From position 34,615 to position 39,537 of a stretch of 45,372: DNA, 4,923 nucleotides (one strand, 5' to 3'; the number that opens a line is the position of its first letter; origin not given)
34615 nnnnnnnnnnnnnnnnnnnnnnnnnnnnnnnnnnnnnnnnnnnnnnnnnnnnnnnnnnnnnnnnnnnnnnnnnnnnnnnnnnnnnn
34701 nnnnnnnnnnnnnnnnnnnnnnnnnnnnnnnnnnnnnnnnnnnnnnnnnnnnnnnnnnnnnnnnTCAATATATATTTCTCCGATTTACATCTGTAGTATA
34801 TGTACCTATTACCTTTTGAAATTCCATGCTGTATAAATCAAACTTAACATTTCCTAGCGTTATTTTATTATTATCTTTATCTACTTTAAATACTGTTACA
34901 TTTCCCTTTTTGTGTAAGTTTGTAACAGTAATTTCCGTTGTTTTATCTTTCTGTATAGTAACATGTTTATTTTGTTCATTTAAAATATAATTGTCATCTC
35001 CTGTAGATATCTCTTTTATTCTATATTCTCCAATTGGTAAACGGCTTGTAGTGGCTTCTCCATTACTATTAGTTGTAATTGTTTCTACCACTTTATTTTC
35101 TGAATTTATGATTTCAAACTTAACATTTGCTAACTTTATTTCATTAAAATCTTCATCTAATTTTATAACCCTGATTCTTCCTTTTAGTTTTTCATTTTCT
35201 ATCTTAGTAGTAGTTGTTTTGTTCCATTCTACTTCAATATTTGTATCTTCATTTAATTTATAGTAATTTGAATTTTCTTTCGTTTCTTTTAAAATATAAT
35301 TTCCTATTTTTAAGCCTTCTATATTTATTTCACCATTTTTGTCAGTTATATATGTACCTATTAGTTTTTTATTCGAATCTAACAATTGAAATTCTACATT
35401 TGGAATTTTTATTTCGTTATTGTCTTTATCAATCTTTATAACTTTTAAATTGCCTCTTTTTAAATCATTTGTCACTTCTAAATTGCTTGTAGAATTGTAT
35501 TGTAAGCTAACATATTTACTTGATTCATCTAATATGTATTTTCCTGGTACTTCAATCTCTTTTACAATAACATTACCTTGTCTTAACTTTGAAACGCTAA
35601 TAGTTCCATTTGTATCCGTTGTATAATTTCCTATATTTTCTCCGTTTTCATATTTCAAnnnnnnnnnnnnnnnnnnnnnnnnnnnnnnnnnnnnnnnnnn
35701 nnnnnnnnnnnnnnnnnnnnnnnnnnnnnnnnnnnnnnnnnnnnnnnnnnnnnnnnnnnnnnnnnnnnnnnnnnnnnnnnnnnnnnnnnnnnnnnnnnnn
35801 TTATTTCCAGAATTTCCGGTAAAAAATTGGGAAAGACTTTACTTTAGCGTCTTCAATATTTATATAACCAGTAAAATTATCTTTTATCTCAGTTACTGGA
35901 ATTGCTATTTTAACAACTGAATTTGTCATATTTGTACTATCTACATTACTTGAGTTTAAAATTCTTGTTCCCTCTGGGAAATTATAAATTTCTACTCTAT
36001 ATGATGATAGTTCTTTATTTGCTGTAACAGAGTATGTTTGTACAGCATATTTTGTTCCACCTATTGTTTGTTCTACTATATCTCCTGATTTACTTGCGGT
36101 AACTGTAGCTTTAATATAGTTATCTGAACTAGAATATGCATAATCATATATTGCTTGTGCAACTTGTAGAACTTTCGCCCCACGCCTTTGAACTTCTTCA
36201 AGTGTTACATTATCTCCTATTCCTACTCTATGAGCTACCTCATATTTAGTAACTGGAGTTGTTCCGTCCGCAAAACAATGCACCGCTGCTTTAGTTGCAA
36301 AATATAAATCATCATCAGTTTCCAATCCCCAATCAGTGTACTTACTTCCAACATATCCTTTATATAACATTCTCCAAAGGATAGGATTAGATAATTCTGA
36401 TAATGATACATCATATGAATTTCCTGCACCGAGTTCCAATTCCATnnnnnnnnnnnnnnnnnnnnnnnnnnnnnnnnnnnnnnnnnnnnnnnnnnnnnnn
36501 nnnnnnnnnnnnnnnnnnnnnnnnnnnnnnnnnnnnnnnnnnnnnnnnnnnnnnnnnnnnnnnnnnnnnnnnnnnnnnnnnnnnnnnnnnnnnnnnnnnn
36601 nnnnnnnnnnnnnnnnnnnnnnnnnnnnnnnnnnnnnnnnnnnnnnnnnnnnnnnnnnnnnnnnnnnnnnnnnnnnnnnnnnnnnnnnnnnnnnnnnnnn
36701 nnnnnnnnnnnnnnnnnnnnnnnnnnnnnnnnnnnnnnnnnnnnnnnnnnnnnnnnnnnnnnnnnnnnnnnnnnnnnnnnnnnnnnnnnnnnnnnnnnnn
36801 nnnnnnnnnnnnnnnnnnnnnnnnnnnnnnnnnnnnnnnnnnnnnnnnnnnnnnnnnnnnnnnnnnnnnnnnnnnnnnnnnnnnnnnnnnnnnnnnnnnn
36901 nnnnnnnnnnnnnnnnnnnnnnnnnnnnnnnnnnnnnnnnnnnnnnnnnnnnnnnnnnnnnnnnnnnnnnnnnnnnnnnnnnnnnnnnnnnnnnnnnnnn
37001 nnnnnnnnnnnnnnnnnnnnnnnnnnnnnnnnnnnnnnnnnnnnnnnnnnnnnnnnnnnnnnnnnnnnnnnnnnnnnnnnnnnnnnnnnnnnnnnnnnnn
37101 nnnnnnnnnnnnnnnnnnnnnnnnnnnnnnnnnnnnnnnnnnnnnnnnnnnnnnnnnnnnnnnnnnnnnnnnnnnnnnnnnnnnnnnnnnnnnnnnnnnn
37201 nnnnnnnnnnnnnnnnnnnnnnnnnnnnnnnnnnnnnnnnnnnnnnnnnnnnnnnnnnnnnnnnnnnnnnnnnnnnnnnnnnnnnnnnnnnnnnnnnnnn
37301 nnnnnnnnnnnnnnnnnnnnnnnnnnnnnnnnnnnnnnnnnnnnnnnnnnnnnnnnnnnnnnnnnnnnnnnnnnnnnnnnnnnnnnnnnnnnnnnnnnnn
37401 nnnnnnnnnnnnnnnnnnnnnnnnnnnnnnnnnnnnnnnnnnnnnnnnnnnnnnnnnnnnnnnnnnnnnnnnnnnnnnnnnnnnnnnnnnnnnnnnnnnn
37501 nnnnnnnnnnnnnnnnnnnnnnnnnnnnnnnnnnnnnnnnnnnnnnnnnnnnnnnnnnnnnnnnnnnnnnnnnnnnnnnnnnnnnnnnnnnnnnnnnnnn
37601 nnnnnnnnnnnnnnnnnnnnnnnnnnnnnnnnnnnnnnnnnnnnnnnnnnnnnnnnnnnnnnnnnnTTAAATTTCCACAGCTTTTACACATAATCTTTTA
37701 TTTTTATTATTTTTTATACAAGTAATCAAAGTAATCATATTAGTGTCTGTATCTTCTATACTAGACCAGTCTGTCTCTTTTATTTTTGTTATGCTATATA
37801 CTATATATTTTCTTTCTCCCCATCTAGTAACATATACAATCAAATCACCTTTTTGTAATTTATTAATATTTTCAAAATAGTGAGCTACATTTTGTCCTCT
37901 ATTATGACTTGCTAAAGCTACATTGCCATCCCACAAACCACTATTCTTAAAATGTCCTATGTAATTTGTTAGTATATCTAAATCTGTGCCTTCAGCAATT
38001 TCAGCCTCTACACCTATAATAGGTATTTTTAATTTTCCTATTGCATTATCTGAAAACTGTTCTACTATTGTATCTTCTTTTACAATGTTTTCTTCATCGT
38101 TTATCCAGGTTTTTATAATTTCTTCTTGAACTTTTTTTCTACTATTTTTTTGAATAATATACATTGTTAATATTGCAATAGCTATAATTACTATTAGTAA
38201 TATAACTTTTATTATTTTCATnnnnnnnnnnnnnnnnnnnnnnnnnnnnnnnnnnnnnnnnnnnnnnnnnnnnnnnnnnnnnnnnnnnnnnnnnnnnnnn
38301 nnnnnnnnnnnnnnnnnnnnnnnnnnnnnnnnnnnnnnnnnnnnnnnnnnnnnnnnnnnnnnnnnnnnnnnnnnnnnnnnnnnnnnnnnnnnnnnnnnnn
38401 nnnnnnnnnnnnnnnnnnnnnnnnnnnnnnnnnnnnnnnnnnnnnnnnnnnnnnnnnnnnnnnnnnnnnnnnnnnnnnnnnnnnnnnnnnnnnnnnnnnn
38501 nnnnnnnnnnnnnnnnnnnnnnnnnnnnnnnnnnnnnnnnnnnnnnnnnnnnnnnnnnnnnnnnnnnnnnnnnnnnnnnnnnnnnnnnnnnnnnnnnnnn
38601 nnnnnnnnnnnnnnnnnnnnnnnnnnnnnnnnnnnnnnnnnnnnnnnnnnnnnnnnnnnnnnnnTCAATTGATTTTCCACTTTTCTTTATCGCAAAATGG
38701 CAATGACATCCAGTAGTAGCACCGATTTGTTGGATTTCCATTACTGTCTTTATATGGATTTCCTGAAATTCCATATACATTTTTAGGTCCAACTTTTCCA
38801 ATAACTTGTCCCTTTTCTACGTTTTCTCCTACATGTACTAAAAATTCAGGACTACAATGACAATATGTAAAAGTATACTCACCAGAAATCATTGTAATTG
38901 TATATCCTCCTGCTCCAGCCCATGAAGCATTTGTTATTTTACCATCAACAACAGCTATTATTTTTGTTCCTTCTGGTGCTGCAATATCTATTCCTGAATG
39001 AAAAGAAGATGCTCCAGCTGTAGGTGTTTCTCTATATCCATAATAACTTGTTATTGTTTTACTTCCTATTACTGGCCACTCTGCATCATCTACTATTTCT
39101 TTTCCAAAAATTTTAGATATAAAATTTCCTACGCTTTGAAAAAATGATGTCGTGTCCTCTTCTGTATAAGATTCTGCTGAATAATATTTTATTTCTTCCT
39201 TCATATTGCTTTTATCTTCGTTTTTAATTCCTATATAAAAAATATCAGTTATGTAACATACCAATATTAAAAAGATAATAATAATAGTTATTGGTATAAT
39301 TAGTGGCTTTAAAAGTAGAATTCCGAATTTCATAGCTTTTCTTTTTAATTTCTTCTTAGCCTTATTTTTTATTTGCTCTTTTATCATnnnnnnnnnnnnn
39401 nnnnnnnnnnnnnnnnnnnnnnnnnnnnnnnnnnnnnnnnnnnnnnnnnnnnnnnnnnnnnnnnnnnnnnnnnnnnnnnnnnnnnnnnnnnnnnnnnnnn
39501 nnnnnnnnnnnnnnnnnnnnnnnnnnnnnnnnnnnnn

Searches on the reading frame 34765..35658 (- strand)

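Call 80: search_protein_families(library=pfam, proteins=[window:34765-35658:-], max_evalue=0.001)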
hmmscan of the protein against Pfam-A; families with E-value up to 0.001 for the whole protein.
window:34765-35658:- (297 aa): 6 families
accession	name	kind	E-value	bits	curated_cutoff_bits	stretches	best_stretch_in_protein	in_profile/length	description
PF17802.7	SpaA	-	9.9e-45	151.1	23.1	3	160-247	1-89/91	Prealbumin-like fold domain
PF17210.9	SdrD_B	-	5.2e-12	46.4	29.7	2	78-133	17-72/112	SdrD B-like domain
PF11974.14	bMG3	-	3.8e-10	40.1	34.9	0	85-142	28-92/103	Bacterial alpha-2-macroglobulin MG3 domain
PF13620.12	CarboxypepD_reg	-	7.8e-10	39.4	32.3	1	176-246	14-80/82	Carboxypeptidase regulatory-like domain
PF23193.1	NOMO_3rd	-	0.00015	22.3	27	0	175-214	43-82/120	NOMO third transthyretin-like domain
PF16640.11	Big_3_5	-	0.00024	22.1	35.5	0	178-234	30-86/88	Bacterial Ig-like domain (group 3)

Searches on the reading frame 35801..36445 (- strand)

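Call 26: search_protein_families(library=pfam, proteins=[window:35801-36445:-], max_evalue=10)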
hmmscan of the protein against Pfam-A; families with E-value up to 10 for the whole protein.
window:35801-36445:- (214 aa): 2 families
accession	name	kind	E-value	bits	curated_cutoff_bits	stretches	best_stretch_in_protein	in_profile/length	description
PF08341.16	TED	-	0.00072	20.4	22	1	24-103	35-100/102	Thioester domain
PF24837.1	AMIN-like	-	0.088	13.3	27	1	78-158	40-121/129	AMIN-like domain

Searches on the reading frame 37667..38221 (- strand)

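Call 80: search_protein_families(library=pfam, proteins=[window:37667-38221:-], max_evalue=0.001)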
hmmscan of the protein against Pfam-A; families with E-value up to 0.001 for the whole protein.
window:37667-38221:- (184 aa): 1 family
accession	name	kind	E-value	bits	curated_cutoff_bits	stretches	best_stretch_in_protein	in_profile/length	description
PF04203.18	Sortase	-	2.5e-21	76.2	26.6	1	64-182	1-123/125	Sortase domain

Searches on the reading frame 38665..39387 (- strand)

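Call 26: search_protein_families(library=pfam, proteins=[window:38665-39387:-], max_evalue=10)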
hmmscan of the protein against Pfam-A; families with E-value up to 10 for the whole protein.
window:38665-39387:- (240 aa): 3 families
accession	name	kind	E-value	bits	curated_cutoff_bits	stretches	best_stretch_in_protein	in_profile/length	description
PF01551.29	Peptidase_M23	-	1.4e-17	64.1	28.7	1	129-202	2-75/96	Peptidase family M23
PF15428.11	Imm26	-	0.056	14.2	23.3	1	60-113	33-86/107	Immunity protein 26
PF01333.25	Apocytochr_F_C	-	0.35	11.4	30.4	1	145-198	7-62/118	Apocytochrome F, C-terminal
